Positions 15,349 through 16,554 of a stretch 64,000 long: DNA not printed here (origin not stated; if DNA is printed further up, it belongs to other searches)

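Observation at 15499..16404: Vsr endonuclease fused in one polypeptide to a Nudix hydrolase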

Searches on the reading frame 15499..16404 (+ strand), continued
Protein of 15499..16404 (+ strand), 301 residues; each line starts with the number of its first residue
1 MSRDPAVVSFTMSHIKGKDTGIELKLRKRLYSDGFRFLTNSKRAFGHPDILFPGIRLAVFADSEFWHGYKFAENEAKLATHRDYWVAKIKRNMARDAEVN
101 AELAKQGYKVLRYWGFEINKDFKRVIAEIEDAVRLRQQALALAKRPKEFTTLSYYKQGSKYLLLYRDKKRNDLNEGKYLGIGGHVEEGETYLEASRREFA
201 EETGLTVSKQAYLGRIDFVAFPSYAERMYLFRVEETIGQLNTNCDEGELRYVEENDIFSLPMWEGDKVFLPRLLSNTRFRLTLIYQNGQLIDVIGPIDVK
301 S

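Call 31: search_protein_families(library=pfam, proteins=[P0199, P0202, P0261, P0246, P0205, P0141, P0148, P0223, P0179, P0138], max_evalue=0.001)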
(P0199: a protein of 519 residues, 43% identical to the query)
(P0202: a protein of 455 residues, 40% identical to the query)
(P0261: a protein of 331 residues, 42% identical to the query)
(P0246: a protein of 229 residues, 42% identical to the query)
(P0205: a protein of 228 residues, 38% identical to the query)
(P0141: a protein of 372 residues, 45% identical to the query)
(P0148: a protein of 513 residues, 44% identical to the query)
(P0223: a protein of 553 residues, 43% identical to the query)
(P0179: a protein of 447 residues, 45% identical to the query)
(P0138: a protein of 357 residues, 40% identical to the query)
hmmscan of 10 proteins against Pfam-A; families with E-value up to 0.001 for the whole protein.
P0199 (519 aa): 2 families
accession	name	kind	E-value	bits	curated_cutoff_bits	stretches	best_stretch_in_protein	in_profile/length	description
PF00145.23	DNA_methylase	-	4.9e-65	220.5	22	1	143-503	1-323/324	C-5 cytosine-specific DNA methylase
PF03852.21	Vsr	-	1.5e-16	60.5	27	1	5-74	5-73/74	DNA mismatch endonuclease Vsr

P0202 (455 aa): 5 families
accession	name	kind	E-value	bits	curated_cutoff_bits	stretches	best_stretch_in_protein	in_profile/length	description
PF00145.23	DNA_methylase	-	2.1e-37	129.7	22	1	144-273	1-126/324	C-5 cytosine-specific DNA methylase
PF03852.21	Vsr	-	3.6e-17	62.4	27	1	6-76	5-74/74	DNA mismatch endonuclease Vsr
PF09369.15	MZB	-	2.7e-10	41.3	24.2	1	317-418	1-79/80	MrfA Zn-binding domain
PF04480.18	DUF559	-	3.6e-07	30.4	20.6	1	94-136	66-108/109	Protein of unknown function (DUF559)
PF18741.7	MTES_1575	-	1.9e-05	25.1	38.2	0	93-135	53-95/96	REase_MTES_1575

P0261 (331 aa): 8 families
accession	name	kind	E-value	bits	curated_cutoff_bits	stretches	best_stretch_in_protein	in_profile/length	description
PF03852.21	Vsr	-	1.3e-26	92.7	27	1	178-249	2-73/74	DNA mismatch endonuclease Vsr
PF13175.12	AAA_15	-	3.6e-17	63.5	32.1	1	1-275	1-211/374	AAA ATPase domain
PF13476.12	AAA_23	-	1.7e-09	39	27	1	5-203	1-193/201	AAA domain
PF18741.7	MTES_1575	-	1.4e-06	28.7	38.2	0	269-309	53-93/96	REase_MTES_1575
PF02463.25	SMC_N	-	4.2e-05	23.5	40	1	3-43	2-44/220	RecF/RecN/SMC N terminal domain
PF04480.18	DUF559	-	0.0001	22.5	20.6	1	271-309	67-105/109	Protein of unknown function (DUF559)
PF13555.12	AAA_29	-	0.0001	22.4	27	1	3-40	1-39/61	P-loop containing region of AAA domain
PF13304.12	AAA_21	-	0.00015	22.4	27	1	25-47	1-23/304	AAA domain, putative AbiEii toxin, Type IV TA system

P0246 (229 aa): 3 families
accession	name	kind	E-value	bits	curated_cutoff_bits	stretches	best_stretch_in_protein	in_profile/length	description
PF03852.21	Vsr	-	6.9e-27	93.6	27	1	76-147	2-73/74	DNA mismatch endonuclease Vsr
PF18741.7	MTES_1575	-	5.8e-07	29.9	38.2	0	167-207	53-93/96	REase_MTES_1575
PF04480.18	DUF559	-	5.2e-05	23.5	20.6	1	169-207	67-105/109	Protein of unknown function (DUF559)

P0205 (228 aa): 3 families
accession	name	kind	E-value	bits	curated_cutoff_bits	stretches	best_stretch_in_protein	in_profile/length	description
PF03852.21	Vsr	-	1.2e-27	96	27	1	4-70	7-73/74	DNA mismatch endonuclease Vsr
PF18741.7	MTES_1575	-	5.2e-08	33.3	38.2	1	90-133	53-96/96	REase_MTES_1575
PF04480.18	DUF559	-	8.1e-06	26.1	20.6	1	92-133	67-108/109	Protein of unknown function (DUF559)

P0141 (372 aa): 4 families
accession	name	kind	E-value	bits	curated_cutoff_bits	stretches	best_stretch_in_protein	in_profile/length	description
PF00465.25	Fe-ADH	-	1.5e-41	142.2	31.3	1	153-311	5-162/168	Iron-containing alcohol dehydrogenase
PF00293.34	NUDIX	-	2.6e-18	66.8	21.1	1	10-124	12-133/134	NUDIX domain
PF13685.12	Fe-ADH_2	-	5.9e-11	43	28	1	156-250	4-95/149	Iron-containing alcohol dehydrogenase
PF14815.12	NUDIX_4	-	1.1e-05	25.6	35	1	7-123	3-112/113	NUDIX domain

P0148 (513 aa): 4 families
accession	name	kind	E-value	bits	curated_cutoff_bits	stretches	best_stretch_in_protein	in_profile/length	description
PF00465.25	Fe-ADH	-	5.5e-44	150.1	31.3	1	161-325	4-168/168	Iron-containing alcohol dehydrogenase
PF00293.34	NUDIX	-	8.6e-17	61.8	21.1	1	12-126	12-133/134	NUDIX domain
PF25137.1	ADH_Fe_C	-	2.2e-16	60.6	27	1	337-442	2-106/194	Fe-containing alcohol dehydrogenase family, C-terminal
PF13685.12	Fe-ADH_2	-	1.5e-08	35.2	28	1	166-258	5-95/149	Iron-containing alcohol dehydrogenase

P0223 (553 aa): 11 families
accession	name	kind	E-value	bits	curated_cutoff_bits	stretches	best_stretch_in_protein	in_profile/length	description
PF05958.17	tRNA_U5-meth_tr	-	5e-20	72.2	23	1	355-551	149-356/357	tRNA (Uracil-5-)-methyltransferase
PF00293.34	NUDIX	-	3.3e-13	50.2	21.1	1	9-129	11-132/134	NUDIX domain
PF13847.12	Methyltransf_31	-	5.1e-13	49.4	27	1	404-482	3-81/145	Methyltransferase domain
PF05175.20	MTS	-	9.6e-08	32.3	23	1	404-484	31-107/170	Methyltransferase small domain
PF13649.12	Methyltransf_25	-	5.1e-07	30.7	27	1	408-466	1-59/97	Methyltransferase domain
PF06325.19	PrmA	-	0.00021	21.3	22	1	404-458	161-218/296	Ribosomal protein L11 methyltransferase (PrmA)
PF03602.21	Cons_hypoth95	-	0.00023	21.3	24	1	390-484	30-122/182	Conserved hypothetical protein 95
PF09445.16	Methyltransf_15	-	0.00027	21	22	1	407-488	3-84/165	RNA cap guanine-N2 methyltransferase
PF01555.25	N6_N4_Mtase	-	0.00039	20.9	26.7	1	405-444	182-221/221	DNA methylase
PF02475.24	TRM5-TYW2_MTfase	-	0.00062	20.2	28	0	403-464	35-99/164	TRM5/TYW2 methyltransferase domain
PF08241.18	Methyltransf_11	-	0.00068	20.7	21.2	0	411-463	3-53/95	Methyltransferase domain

P0179 (447 aa): 4 families
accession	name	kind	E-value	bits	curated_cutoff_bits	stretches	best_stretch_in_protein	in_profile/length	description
PF01370.27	Epimerase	-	7.9e-15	55.4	20.9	1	74-204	100-240/240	NAD dependent epimerase/dehydratase family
PF00293.34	NUDIX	-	1.4e-11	44.9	21.1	1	301-421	5-133/134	NUDIX domain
PF04321.23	RmlD_sub_bind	-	2.1e-06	27.5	27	1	88-224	98-233/287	RmlD substrate binding domain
PF16363.11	GDP_Man_Dehyd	-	0.00013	22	27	0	174-230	219-274/332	GDP-mannose 4,6 dehydratase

P0138 (357 aa): 2 families
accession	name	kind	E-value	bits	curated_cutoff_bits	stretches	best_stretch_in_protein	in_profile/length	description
PF00293.34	NUDIX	-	8.3e-38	129.9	21.1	2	204-333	2-121/134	NUDIX domain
PF14815.12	NUDIX_4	-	1.4e-05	25.3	35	0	28-144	3-111/113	NUDIX domain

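Call 33: predict_structure(alignment_id=A1)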
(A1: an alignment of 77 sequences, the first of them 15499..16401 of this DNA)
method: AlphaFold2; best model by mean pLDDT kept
length: 301 residues; sequences in the alignment: 77
mean_pLDDT: 92.0   pTM: 0.85
mean pLDDT of the five models: 92.0, 91.3, 90.0, 89.8, 89.7
residues with pLDDT >= 90: 234; 70-90: 51; 50-70: 15; < 50: 1
segments of 3 or more residues with pLDDT < 50: none
pLDDT, mean of each block of 10 residues (from residue 1): 67 61 92 97 95 97 83 84 87 94 96 93 98 98 98 97 92 90 97 98 97 97 97 97 90 94 93 93 96 95 68
secondary structure, 60 per line:
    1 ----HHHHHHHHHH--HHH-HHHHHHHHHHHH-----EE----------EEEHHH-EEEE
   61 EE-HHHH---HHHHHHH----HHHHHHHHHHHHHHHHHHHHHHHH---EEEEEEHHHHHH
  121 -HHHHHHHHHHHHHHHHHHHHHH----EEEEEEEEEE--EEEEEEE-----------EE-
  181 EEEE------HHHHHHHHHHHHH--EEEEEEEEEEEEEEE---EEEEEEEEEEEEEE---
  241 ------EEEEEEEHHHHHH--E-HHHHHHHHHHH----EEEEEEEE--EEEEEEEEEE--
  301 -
elements in order: H5-14 H21-32 E50-52 E57-62 H64-67 H71-77 H82-105 E109-114 H115-120 H122-143 E148-157 E160-166 E181-184 H191-203 E206-220 E224-237 E247-253 H254-259 H264-274 E279-286 E289-298

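Call 36: fold_search(model_id=the predicted structure, library=pdb)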
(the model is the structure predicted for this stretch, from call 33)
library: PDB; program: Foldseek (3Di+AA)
matches with E <= 10: 743; with E <= 0.001: 527
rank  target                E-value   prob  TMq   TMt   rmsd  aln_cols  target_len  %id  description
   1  6gll_A                1.2e-14  1.00  0.44  0.82   1.9       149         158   28  Crystal structure of hMTH1 N33A in complex with LW14 in the presence of acetate (released 2019-02-20)
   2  6aa3                  1.2e-14  1.00  0.46  0.83   2.2       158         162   26  Crystal structure of MTH1 in apo form (cocktail No. 1) (released 2019-03-06)
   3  3q93_A                1.4e-14  1.00  0.44  0.84   1.9       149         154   28  Crystal Structure of Human 8-oxo-dGTPase (MTH1) (released 2011-03-02)
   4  6glh                  1.5e-14  1.00  0.44  0.83   1.9       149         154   28  Crystal structure of hMTH1 F27A in complex with LW14 in the absence of acetate (released 2019-02-20)
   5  6gll_B                1.6e-14  1.00  0.44  0.82   1.9       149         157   28  Crystal structure of hMTH1 N33A in complex with LW14 in the presence of acetate (released 2019-02-20)
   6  5mzf_C                1.6e-14  1.00  0.44  0.83   2.0       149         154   27  Crystal structure of dog MTH1 protein (released 2018-01-10)
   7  5mzf_D                1.8e-14  1.00  0.46  0.82   2.0       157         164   26  Crystal structure of dog MTH1 protein (released 2018-01-10)
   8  6glg                  1.9e-14  1.00  0.44  0.83   1.9       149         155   28  Crystal structure of hMTH1 F27A in complex with LW14 in the presence of acetate (released 2019-02-20)
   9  5ant_C                2.0e-14  1.00  0.47  0.89   1.8       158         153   26  Potent and selective inhibitors of MTH1 probe its role in cancer cell survival (released 2016-03-02)
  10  5otn                  2.0e-14  1.00  0.46  0.86   1.9       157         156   28  Crystal structure of zebrafish MTH1 in complex with O6-methyl-dGMP (released 2018-09-05)
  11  6qvo_B                2.3e-14  1.00  0.44  0.86   1.9       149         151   28  Crystal structure of human MTH1 in complex with N6-methyl-dAMP (released 2020-03-18)
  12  5mzf_A                2.3e-14  1.00  0.45  0.84   2.0       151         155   26  Crystal structure of dog MTH1 protein (released 2018-01-10)
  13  5hzx_A                2.6e-14  1.00  0.44  0.84   1.9       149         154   29  Crystal structure of zebrafish MTH1 in complex with TH588 (released 2016-02-10)
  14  6glk                  2.6e-14  1.00  0.44  0.83   1.9       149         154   28  Crystal structure of hMTH1 N33A in the presence of acetate (released 2019-02-20)
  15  6glv                  3.3e-14  1.00  0.44  0.83   1.9       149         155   27  Crystal structure of hMTH1 D120N in complex with TH scaffold 1 in the absence of acetate (released 2019-02-20)
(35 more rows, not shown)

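Call 51: search_dna_similar(query=window:15499-16401:+, collection=phages, mode=protein, max_rows=10)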
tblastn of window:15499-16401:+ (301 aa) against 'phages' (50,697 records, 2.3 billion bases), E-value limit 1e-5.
Records with a match: 43; places in all: 43; records where one place covers at least 80% of the query: 0.
Best place of each record, by identity: <60% 43.
By first word of the organism name: Bacteriophage 19; Burkholderia 15; Blautia 3; Acidithiobacillus 3; Oenococcus 2; Dorea 1.
By host as written in the record: - 19; Burkholderia sp. 9; Blautia sp. 3; Oenococcus oeni Sarco S11 2; Burkholderia cenocepacia 2; Acidithiobacillus caldus 2; Burkholderia ambifaria strain LMG 17828 2; Burkholderia cenocepacia C6433 2; and 2 more.
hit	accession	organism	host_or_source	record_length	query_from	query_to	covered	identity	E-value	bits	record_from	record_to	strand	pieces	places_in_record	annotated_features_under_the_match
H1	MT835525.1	Bacteriophage sp.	human fecal samples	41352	148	294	49%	40.3%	4e-23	105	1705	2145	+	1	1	record has no annotation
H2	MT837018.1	Bacteriophage sp.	human fecal samples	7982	150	290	47%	39.9%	2e-22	102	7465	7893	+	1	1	record has no annotation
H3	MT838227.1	Bacteriophage sp.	human fecal samples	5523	5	133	43%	43.4%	8e-26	112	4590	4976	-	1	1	record has no annotation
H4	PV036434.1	Blautia phage NatCom_24097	Blautia sp.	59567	1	133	44%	41.5%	2e-23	106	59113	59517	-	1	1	endonuclease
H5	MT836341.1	Bacteriophage sp.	human fecal samples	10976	150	270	40%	43.4%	4e-19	93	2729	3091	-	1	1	record has no annotation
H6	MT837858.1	Bacteriophage sp.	human fecal samples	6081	150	294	48%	36.2%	2e-18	91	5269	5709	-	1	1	record has no annotation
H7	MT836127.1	Bacteriophage sp.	human fecal samples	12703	11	133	41%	42.3%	2e-28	120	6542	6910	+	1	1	record has no annotation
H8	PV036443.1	Dorea phage NatCom_31361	Dorea sp.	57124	11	133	41%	41.6%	1e-22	103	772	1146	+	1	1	endonuclease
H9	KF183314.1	Oenococcus phage phiS11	Oenococcus oeni Sarco S11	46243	4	129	42%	38.8%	3e-18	91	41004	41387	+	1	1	Very-short-patch mismatch repair endonuclease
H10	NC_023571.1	Oenococcus phage phiS11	Oenococcus oeni Sarco S11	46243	4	129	42%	38.8%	3e-18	91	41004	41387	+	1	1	endonuclease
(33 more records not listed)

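Call 52: search_dna_similar(query=window:15499-16401:+, collection=plasmids, mode=protein, max_rows=10)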
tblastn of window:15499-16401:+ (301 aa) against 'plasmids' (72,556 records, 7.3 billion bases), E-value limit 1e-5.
Records with a match: 191; places in all: 200; records where one place covers at least 80% of the query: 0.
Best place of each record, by identity: <60% 191.
By first word of the organism name: Rhizobium 29; Burkholderia 7; Acinetobacter 7; Agrobacterium 7; Sphingomonas 7; Sinorhizobium 7; Geobacillus 6; Azospirillum 5; Klebsiella 5; Escherichia 5; and 70 more.
By predicted mobility (MOB-suite, as given by PLSDB): non-mobilizable 108; conjugative 46; mobilizable 37.
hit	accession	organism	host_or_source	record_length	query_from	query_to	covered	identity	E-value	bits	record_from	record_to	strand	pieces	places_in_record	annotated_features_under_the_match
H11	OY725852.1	Subdoligranulum variabile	-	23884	150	293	48%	44.5%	5e-28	120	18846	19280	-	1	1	record has no annotation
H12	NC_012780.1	[Eubacterium] eligens ATCC 27750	-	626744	150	292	48%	43.4%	1e-27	120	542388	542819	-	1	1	8-oxo-dGTP diphosphatase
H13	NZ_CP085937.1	Lachnospira eligens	-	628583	150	292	48%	43.4%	1e-27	120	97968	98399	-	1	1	8-oxo-dGTP diphosphatase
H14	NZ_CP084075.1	Fusobacterium vincentii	-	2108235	150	291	47%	42.0%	6e-24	108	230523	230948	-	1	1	none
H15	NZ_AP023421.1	Pusillibacter faecalis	Homo sapiens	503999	150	291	47%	41.3%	6e-25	111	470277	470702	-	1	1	8-oxo-dGTP diphosphatase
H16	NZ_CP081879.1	Exiguobacterium acetylicum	Environment,soil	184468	6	130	42%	45.6%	1e-24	110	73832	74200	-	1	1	very short patch repair endonuclease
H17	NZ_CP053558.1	Exiguobacterium sp. Helios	-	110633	6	130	42%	42.4%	1e-23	108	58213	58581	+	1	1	very short patch repair endonuclease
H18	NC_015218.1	Lactobacillus amylovorus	-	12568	9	129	40%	41.3%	1e-20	99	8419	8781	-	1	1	very short patch repair endonuclease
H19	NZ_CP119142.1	Neisseria gonorrhoeae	Homo sapiens,whole organism,synovial ...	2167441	5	133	43%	38.2%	9e-19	94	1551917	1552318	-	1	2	none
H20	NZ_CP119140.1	Neisseria gonorrhoeae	Homo sapiens,whole organism,blood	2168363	5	133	43%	38.2%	9e-19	94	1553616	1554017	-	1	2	none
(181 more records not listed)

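Call 58: search_protein_families(library=pfam, proteins=[L025:10732-11925:+, L021:3377-4492:+, L054:10681-12186:+, L042:3668-4909:+, L050:11230-12477:-, L052:13005-14237:-, L018:10504-11055:+, L042:2369-2914:+, L018:9598-10011:+, L035:5723-9778:+], max_evalue=0.0001)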
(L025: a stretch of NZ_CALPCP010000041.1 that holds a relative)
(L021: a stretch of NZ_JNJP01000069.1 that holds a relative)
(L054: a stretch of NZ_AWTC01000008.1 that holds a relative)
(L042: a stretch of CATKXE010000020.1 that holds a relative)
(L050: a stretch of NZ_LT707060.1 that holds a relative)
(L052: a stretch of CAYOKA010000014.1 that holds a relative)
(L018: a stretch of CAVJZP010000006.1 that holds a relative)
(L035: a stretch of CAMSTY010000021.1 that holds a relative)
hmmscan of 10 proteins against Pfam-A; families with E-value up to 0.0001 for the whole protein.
L025:10732-11925:+ (398 aa): 1 family
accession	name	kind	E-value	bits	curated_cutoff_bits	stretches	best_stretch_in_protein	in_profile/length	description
PF00145.23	DNA_methylase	-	1.6e-68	232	22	1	15-360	3-322/324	C-5 cytosine-specific DNA methylase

L021:3377-4492:+ (372 aa): 1 family
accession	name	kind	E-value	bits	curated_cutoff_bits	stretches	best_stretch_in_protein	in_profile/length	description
PF00145.23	DNA_methylase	-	1.3e-48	166.5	22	1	14-361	3-322/324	C-5 cytosine-specific DNA methylase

L054:10681-12186:+ (502 aa): 1 family
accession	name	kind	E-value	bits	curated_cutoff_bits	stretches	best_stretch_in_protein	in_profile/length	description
PF00145.23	DNA_methylase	-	1.5e-60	205.8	22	1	10-433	2-324/324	C-5 cytosine-specific DNA methylase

L042:3668-4909:+ (414 aa): 3 families
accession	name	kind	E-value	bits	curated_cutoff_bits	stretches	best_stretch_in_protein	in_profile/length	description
PF00145.23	DNA_methylase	-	2.2e-90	303.8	22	1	84-400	2-323/324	C-5 cytosine-specific DNA methylase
PF13443.12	HTH_26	-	4.2e-09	37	22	1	7-67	1-61/63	Cro/C1-type HTH DNA-binding domain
PF01381.28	HTH_3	-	3.5e-05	24.2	23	0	8-63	1-55/55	Helix-turn-helix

L050:11230-12477:- (416 aa): 2 families
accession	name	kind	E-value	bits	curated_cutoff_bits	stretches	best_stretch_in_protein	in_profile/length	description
PF00145.23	DNA_methylase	-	5.2e-82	276.3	22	1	76-405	2-324/324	C-5 cytosine-specific DNA methylase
PF13443.12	HTH_26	-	7.5e-17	61.8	22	1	7-65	1-61/63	Cro/C1-type HTH DNA-binding domain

L052:13005-14237:- (411 aa): 1 family
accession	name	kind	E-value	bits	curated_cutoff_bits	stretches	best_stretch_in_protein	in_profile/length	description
PF00145.23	DNA_methylase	-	5.6e-68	230.2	22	1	6-388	3-319/324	C-5 cytosine-specific DNA methylase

L018:10504-11055:+ (184 aa): 1 family
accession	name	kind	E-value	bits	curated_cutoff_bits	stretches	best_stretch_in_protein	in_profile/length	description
PF01885.22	PTS_2-RNA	-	9.1e-41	140.3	26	1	4-170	4-176/177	RNA 2'-phosphotransferase, Tpt1 / KptA family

L042:2369-2914:+ (182 aa): 1 family
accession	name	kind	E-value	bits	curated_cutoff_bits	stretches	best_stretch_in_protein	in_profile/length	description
PF01885.22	PTS_2-RNA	-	6.5e-37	127.7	26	1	6-131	5-138/177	RNA 2'-phosphotransferase, Tpt1 / KptA family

L018:9598-10011:+ (138 aa): 1 family
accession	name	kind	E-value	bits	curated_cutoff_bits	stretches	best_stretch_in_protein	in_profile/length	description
PF00293.34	NUDIX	-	2.2e-18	67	21.1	1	7-126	6-132/134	NUDIX domain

L035:5723-9778:+ (1352 aa): 9 families
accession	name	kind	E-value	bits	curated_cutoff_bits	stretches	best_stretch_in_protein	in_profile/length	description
PF00535.33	Glycos_transf_2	-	1.3e-26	93.9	23.3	1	715-837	1-126/168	Glycosyl transferase family 2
PF13692.12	Glyco_trans_1_4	-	3.4e-22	79.7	27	1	1175-1318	3-142/142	Glycosyl transferases group 1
PF13641.12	Glyco_tranf_2_3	-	2.8e-11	44.3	27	1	712-925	1-213/230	Glycosyltransferase like family 2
PF00534.26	Glycos_transf_1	-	2.6e-08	34.1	26.4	1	1214-1330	48-170/172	Glycosyl transferases group 1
PF13524.12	Glyco_trans_1_2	-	4.7e-08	33.5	25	1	1214-1347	13-143/144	Glycosyl transferase-like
PF13632.12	Glyco_trans_2_3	-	1.3e-05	25.6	27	1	792-954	1-140/198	Glycosyl transferase family group 2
PF13506.12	Glyco_transf_21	-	1.4e-05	25.1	21.7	0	779-916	20-147/174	Glycosyl transferase family 21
PF13712.12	Glyco_tranf_2_5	-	3.4e-05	24.1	27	1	779-918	43-182/210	Glycosyltransferase like family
PF10111.15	Glyco_tranf_2_2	-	9.5e-05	22.5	27.3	0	715-903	1-196/276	Glycosyltransferase like family 2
